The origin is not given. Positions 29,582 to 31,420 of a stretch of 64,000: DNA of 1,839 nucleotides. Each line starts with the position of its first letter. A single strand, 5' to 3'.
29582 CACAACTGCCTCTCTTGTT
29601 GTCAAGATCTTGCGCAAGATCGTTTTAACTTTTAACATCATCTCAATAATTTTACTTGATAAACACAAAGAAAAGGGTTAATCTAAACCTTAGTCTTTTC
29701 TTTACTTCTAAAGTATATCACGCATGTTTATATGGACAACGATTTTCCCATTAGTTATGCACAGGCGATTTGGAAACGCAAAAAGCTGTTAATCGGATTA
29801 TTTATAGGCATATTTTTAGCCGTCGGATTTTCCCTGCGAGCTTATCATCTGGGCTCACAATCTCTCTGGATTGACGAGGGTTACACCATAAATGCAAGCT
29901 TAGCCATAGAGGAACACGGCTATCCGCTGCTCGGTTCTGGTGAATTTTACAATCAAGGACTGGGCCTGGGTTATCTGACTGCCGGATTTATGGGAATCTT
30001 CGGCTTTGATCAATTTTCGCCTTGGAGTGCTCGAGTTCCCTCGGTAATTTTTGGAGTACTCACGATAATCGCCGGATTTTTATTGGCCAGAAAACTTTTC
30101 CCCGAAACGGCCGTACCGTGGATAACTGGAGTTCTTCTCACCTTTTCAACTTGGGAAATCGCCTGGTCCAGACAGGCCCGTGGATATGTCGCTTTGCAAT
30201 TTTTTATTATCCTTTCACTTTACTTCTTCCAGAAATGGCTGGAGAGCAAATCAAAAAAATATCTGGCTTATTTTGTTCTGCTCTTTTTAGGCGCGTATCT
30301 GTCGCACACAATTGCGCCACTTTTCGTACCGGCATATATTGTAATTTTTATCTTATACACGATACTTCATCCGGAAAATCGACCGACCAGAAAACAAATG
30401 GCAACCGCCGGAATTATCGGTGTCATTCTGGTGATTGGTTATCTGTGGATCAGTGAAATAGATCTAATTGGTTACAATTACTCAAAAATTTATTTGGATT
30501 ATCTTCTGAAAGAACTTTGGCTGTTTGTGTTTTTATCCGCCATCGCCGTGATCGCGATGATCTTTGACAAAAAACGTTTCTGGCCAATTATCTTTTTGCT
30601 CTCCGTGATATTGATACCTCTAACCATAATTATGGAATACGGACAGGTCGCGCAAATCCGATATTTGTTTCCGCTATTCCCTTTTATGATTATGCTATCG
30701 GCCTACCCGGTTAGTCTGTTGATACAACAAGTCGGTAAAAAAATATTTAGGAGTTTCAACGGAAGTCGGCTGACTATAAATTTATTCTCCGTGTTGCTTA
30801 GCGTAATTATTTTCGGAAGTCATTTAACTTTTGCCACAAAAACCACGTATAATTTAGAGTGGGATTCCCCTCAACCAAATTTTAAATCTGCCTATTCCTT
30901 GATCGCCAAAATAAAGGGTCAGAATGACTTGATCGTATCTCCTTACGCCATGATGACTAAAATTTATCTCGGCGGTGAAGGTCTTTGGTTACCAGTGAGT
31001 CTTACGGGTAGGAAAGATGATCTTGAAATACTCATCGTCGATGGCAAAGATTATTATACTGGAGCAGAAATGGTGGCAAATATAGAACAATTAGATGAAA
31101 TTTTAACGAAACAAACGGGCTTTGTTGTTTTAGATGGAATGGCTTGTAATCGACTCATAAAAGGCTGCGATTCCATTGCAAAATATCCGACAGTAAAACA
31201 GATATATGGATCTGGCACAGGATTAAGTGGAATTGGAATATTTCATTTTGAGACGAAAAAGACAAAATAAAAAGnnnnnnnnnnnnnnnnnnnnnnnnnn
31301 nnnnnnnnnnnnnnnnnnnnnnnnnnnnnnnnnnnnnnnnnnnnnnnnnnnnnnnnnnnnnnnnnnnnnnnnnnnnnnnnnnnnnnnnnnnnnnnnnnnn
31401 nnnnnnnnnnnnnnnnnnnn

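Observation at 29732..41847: Glycan biosynthesis locus pairing two GT-C (GT39/ArnT-like) transferases with a polyprenol-phosphate sugar synthase, flippase, pyruvyl transferase, methyltransferase and epimerase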

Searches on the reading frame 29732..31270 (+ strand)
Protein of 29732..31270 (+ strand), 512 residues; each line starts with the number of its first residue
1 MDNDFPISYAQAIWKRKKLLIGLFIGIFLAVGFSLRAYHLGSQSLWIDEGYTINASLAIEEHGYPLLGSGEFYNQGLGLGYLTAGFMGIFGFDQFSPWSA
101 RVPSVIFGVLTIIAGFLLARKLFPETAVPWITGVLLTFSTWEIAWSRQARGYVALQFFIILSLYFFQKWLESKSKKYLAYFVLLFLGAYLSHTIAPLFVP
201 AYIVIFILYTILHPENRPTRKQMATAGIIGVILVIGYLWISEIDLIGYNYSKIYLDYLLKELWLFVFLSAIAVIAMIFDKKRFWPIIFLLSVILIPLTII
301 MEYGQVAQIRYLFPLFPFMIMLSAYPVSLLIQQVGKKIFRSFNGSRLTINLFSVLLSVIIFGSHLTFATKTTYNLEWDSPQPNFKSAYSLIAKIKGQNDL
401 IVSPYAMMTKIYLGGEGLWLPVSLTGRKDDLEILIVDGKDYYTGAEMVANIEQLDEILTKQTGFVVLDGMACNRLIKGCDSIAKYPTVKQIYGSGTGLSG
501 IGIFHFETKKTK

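Call 4: search_protein_families(library=pfam, proteins=[window:29732-31270:+], max_evalue=0.01)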
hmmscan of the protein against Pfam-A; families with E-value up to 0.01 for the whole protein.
window:29732-31270:+ (512 aa): 2 families
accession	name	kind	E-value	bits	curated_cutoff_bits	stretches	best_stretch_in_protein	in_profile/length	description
PF13231.12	PMT_2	-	1.6e-11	45.1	26.1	1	78-236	5-155/160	Dolichyl-phosphate-mannose-protein mannosyltransferase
PF02366.24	PMT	-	0.0002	21.5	22.7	1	94-214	79-203/245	Dolichyl-phosphate-mannose-protein mannosyltransferase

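Call 5: search_protein_families(library=ncbifam, proteins=[window:29732-31270:+], max_evalue=0.01)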
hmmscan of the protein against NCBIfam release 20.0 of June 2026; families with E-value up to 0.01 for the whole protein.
window:29732-31270:+ (512 aa): 1 family
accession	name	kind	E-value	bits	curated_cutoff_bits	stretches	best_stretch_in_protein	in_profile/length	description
TIGR03663.1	TIGR03663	subfamily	2.8e-08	33.2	126.25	1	26-215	5-186/435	flippase activity-associated protein Agl23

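Call 10: find_homologous_proteins(query=window:29732-31270:+)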
Query window:29732-31270:+ (512 aa): 125 proteins with E <= 0.001 among 8000 candidates; the best 120 are listed.
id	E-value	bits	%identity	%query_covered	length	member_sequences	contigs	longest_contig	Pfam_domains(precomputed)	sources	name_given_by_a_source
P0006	0.0e+0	1138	100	100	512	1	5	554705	PF13231.13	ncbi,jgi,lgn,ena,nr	ncbi:MAG TPA: glycosyltransferase family 39 protein [Candidatus Paceibacterota bacterium]|nr:glycosy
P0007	8.2e-180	617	57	98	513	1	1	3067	PF13231.13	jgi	jgi:hypothetical protein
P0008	9.2e-177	607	56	98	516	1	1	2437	PF13231.13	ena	-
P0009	3.8e-131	457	46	94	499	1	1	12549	PF13231.13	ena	-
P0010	7.8e-130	452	48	94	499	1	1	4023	PF13231.13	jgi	jgi:hypothetical protein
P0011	6.4e-128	446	45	94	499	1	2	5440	PF02366.25,PF13231.13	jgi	jgi:hypothetical protein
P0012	1.8e-127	444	44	96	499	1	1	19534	PF02366.25,PF13231.13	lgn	-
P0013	5.2e-126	440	46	94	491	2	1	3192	PF13231.13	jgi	jgi:4-amino-4-deoxy-L-arabinose transferase-like glycosyltransferase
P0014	1.1e-125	439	45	93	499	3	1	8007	PF02366.25,PF13231.13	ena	-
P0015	6.4e-125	436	46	93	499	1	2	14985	PF13231.13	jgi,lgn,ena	jgi:4-amino-4-deoxy-L-arabinose transferase-like glycosyltransferase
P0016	2.4e-116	408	43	95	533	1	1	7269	PF13231.13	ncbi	-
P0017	3.8e-111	391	41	93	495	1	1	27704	PF13231.13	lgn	-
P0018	1.0e-108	383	40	96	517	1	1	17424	PF13231.13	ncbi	-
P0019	2.9e-107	378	40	96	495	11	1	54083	PF13231.13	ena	-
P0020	2.7e-106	375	40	94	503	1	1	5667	-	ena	-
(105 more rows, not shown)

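Call 20: find_related_loci(query=A2, collection=genome_contigs, flank=10000)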
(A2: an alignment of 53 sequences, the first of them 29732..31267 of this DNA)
Query A2 (512 aa) in genome_contigs; peptide patterns used: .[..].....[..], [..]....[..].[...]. (x = any residue, [..] = any of these).
251 stretches matched a pattern; 166 encode a relative of the query (tblastn E <= 1e-3); the best 80 are kept; 78 distinct loci.
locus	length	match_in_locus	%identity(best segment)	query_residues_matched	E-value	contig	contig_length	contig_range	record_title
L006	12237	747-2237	41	15-506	2e-115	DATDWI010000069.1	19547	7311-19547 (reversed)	MAG TPA_asm: Candidatus Paceibacterota bacterium isolate SMAG_U8106 k141_1193526, whole genome shotgun sequence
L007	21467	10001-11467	41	23-510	4e-106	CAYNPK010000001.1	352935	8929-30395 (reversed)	MAG TPA_asm: uncultured Candidatus Saccharibacteria bacterium isolate SRP263991_co4_20 genome assembly, contig: NODE_2_l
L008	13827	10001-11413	39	25-501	6e-101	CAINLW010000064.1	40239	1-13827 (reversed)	uncultured bacterium isolate MJ-time_bin-8470 genome assembly, contig: bin-8470:64/64, whole genome shotgun sequence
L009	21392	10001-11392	39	23-492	2e-92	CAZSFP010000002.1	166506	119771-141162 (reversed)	MAG TPA_asm: uncultured Candidatus Saccharibacteria bacterium isolate SRP342105_co1_388 genome assembly, contig: NODE_98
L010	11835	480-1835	36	34-492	1e-81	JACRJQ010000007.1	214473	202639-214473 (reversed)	MAG: Candidatus Taylorbacteria bacterium isolate NC_groundwater_1833_Pr3_B-0.1um_56_22 SR-2_scaffold_141_3025606, whole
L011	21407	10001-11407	35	29-509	2e-77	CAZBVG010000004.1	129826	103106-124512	MAG TPA_asm: uncultured Candidatus Saccharibacteria bacterium isolate SRP133034_co1_261 genome assembly, contig: NODE_41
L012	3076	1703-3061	38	36-494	6e-78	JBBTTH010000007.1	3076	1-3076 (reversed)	MAG: Patescibacteria group bacterium isolate H32-bin108_1 H32_bin108_1_000000000007, whole genome shotgun sequence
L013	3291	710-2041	37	26-475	8e-76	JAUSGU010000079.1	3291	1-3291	MAG: bacterium isolate E14_metabat.bin.148 E14_k141_1599207, whole genome shotgun sequence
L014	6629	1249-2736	34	16-506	9e-75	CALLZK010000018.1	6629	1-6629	MAG TPA_asm: uncultured bacterium isolate SRR2107179_bin.3_CONCOCT_v1.1_MAG genome assembly, contig: ERZ794932.2396, who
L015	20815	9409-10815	34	19-504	5e-73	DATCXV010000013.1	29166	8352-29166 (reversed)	MAG TPA_asm: Candidatus Paceibacterota bacterium isolate SMAG_U7448 k141_329975, whole genome shotgun sequence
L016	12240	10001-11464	35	7-492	1e-77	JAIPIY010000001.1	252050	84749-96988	MAG: Candidatus Paceibacterota bacterium isolate Tobar13m-G46 Tobar13m-C41, whole genome shotgun sequence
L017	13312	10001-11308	33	35-475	3e-69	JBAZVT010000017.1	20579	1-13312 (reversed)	MAG: Candidatus Paceibacterota bacterium isolate SO_2017_GW1_26 NODE_10075_length_20579_cov_1.577401_OW334_2017, whole g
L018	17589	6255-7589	36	32-477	1e-68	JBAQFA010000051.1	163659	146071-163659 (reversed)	MAG: Candidatus Magasanikiibacteriota bacterium isolate MFD12003_ilm_asm_bin64 k127_141369, whole genome shotgun sequenc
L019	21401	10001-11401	33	32-507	2e-67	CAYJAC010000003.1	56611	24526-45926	MAG TPA_asm: uncultured Candidatus Saccharibacteria bacterium isolate ERP123247_co1_236 genome assembly, contig: NODE_27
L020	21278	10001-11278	33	42-474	2e-67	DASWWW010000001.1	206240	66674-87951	MAG TPA_asm: Candidatus Paceibacterota bacterium isolate SMAG_U3666 k141_740537, whole genome shotgun sequence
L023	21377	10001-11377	33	19-473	1e-56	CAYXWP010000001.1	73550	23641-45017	MAG TPA_asm: uncultured Candidatus Saccharibacteria bacterium isolate SRP062349_co2_4 genome assembly, contig: NODE_222_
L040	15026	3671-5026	34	32-482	5e-51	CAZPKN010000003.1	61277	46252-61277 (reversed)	MAG TPA_asm: uncultured Gammaproteobacteria bacterium isolate binchicken_co212_18 genome assembly, contig: NODE_841_leng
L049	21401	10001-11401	32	15-472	1e-47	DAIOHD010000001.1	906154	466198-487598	MAG TPA_asm: Candidatus Magasanikbacteria bacterium isolate CTOTU29494 NODE_1_length_906154_cov_15.402158, whole genome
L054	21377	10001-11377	31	15-473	8e-46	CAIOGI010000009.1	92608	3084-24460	MAG: Candidatus Taylorbacteria bacterium isolate Loclat_bin-01970 genome assembly, contig: bin-01970:09/13, whole genome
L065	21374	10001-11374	31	29-477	5e-44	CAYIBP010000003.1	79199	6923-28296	MAG TPA_asm: uncultured Candidatus Saccharibacteria bacterium isolate ERP119705_co1_115 genome assembly, contig: NODE_19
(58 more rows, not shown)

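Call 29: find_encoding_contigs(protein=P0006, flank=10000, max_places=2)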
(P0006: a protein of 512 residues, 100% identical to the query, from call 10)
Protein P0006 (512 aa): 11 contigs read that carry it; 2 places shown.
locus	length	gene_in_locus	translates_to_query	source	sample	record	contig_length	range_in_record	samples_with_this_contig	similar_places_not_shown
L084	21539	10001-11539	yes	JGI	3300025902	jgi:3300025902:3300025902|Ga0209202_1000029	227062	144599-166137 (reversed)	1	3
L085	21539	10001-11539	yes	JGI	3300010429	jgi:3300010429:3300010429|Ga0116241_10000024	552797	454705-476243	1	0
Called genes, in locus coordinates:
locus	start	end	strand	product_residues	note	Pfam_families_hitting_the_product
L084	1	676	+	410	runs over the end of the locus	PF07690:MFS_1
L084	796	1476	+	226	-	PF00072:Response_reg, PF00486:Trans_reg_C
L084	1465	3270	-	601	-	PF00009:GTP_EFTU, PF01926:MMR_HSR1 (weak), PF22042:EF-G_D2, PF03144:GTP_EFTU_D2, PF00679:EFG_C, PF21018:BipA_C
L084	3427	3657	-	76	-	PF02201:SWIB, PF26291:SWIB_eIF2D (weak)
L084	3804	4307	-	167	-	-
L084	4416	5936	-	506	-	PF11074:DUF2779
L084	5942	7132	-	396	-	PF05496:RuvB_N, PF13191:AAA_16 (faint), PF00004:AAA, PF07728:AAA_5, PF13173:AAA_14 (weak), PF16193:AAA_assoc_2, PF12002:MgsA_C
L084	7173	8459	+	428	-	PF01136:Peptidase_U32, PF16325:Peptidase_U32_C (weak)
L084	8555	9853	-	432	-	-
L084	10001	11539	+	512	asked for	PF13231:PMT_2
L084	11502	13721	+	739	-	-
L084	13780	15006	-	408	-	PF01554:MatE (weak), PF01943:Polysacc_synt, PF03023:MurJ (faint), PF13440:Polysacc_synt_3, PF01554:MatE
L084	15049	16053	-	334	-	PF00881:Nitroreductase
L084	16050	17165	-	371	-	PF04230:PS_pyruv_trans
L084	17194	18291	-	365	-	PF13439:Glyco_transf_4 (weak), PF00534:Glycos_transf_1, PF13692:Glyco_trans_1_4, PF13524:Glyco_trans_1_2 (weak), PF00982:Glyco_transf_20 (weak)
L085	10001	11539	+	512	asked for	PF13231:PMT_2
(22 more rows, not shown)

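Call 32: predict_structure(alignment_id=A2)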
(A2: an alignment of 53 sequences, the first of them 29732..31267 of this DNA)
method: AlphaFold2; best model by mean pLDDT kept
length: 512 residues; sequences in the alignment: 53
mean_pLDDT: 93.8   pTM: 0.92
mean pLDDT of the five models: 93.8, 93.1, 92.8, 92.4, 92.3
residues with pLDDT >= 90: 434; 70-90: 64; 50-70: 9; < 50: 5
segments of 3 or more residues with pLDDT < 50: 1-4
pLDDT, mean of each block of 10 residues (from residue 1): 55 83 94 98 96 98 97 96 98 98 98 98 96 98 97 98 98 96 97 95 96 93 89 84 84 96 98 95 97 98 93 98 98 87 77 97 97 89 97 98 98 97 89 94 96 96 97 91 96 96 95 57
secondary structure, 60 per line:
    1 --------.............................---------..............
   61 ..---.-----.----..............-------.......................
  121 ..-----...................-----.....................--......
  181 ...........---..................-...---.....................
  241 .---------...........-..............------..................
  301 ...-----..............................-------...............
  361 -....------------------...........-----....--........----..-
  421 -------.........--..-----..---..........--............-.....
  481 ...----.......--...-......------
elements in order: H9-37 H47-62 H77-90 H98-122 H128-138 H140-146 H152-172 H175-191 H195-212 H220-241 H251-261 H263-276 H283-303 H309-338 H346-360 H384-394 E400-403 H406-413 H428-434 H451-460 E463-468 H469-474 H476-483 E488-494 E501-506

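Call 35: search_solved_structures(query=A2, max_evalue=1, show_alignments=2)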
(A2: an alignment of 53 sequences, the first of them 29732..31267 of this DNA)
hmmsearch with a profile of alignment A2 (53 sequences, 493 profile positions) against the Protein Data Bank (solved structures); distinct sequences matched with E-value up to 1: 3.
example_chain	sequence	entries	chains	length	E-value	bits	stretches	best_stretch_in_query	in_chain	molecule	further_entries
5ezm_A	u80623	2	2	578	8.7e-07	31.5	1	66-360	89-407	4-amino-4-deoxy-L-arabinose transferase or related glycosyltransferases of PMT family | 4-amino-4-deoxy-L-arabinose (L-Ara4N) transferase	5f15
6p25_A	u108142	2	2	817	0.011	17.9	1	90-224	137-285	Dolichyl-phosphate-mannose--protein mannosyltransferase 1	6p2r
9rql_A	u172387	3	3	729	0.6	12.2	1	75-258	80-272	Protein O-mannosyl-transferase TMEM260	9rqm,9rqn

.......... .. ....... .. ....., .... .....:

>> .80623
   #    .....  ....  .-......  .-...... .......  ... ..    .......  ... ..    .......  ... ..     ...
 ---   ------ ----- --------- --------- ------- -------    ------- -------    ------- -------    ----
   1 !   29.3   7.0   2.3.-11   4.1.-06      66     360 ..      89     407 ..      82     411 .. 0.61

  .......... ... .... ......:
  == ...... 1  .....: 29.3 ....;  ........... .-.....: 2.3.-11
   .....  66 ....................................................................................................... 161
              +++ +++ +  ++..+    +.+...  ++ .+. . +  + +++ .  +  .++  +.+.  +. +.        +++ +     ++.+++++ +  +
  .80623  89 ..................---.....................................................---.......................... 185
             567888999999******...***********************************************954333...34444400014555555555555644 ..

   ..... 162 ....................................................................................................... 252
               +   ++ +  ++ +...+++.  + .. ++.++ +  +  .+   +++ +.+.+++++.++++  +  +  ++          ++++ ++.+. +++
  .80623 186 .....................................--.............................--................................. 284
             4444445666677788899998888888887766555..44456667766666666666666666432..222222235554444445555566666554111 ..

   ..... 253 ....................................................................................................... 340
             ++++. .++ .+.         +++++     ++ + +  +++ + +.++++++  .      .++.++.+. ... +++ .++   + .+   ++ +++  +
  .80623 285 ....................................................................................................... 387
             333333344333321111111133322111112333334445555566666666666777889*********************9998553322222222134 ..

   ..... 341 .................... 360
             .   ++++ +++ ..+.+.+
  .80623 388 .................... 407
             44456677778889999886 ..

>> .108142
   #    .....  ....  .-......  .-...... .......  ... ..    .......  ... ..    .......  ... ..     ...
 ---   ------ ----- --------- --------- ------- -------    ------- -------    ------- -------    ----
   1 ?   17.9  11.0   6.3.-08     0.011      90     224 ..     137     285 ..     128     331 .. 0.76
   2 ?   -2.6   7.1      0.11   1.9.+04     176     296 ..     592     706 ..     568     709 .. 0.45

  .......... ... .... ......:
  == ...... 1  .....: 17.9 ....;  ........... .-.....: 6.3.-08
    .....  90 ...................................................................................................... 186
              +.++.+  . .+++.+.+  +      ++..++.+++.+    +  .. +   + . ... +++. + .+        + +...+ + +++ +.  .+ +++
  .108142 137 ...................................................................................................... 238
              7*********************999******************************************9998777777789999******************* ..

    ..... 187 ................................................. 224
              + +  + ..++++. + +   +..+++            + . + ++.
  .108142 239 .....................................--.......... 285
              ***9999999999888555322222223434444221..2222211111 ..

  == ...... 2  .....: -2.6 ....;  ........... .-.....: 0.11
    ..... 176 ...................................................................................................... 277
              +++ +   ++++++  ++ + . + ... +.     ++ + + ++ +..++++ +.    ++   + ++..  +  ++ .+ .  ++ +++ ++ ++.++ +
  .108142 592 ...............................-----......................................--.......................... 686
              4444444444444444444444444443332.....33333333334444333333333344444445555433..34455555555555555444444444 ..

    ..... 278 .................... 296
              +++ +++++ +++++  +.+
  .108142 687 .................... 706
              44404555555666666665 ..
